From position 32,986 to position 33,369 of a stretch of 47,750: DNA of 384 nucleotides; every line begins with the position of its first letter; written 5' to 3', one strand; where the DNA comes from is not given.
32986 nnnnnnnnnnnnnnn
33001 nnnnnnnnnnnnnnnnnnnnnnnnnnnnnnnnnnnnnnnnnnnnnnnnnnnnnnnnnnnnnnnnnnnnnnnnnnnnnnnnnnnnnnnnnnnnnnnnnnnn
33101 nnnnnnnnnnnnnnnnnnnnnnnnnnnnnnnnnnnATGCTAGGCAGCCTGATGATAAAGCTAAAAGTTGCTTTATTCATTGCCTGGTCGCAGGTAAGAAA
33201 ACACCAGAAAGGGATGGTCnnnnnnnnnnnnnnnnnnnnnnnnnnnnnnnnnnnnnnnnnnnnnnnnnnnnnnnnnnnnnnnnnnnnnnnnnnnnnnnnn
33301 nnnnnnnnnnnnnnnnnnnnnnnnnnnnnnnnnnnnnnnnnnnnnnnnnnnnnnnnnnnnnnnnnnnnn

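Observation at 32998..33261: Exact 88-bp tandem triplication spanning the endolysin stop and spanin start, creating two extra mini-ORFs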

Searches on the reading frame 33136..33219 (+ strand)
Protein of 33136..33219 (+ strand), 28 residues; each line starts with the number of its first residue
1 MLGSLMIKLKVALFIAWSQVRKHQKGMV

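Call 21: search_protein_families(library=phrogs, proteins=[window:33136-33219:+], max_evalue=0.01)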
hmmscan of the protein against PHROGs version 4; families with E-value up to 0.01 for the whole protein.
seq(28 aa): 0 families

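Call 22: search_protein_families(library=pfam, proteins=[window:33136-33219:+], max_evalue=0.1)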
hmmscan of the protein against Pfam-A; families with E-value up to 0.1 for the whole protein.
seq(28 aa): 0 families

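Call 23: list_cluster_members(proteins=[window:33136-33219:+, window:33087-33179:-, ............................])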
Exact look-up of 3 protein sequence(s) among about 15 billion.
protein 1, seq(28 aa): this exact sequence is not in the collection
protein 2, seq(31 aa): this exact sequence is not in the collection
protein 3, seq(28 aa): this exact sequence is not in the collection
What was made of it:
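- On Small membrane-active lysis or toxin peptide (holin/antiholin-like, type I toxin-like), considered for the 28-aa mini-ORF product: The exact peptide (I or T form) is absent from the collection of about 15 billion proteins (call 23).
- No homologues anywhere (calls 21-23).
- Tried and rejected: The exact peptide, its T-form and the 31-aa antisense ORF are not in the protein collection (call 23).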
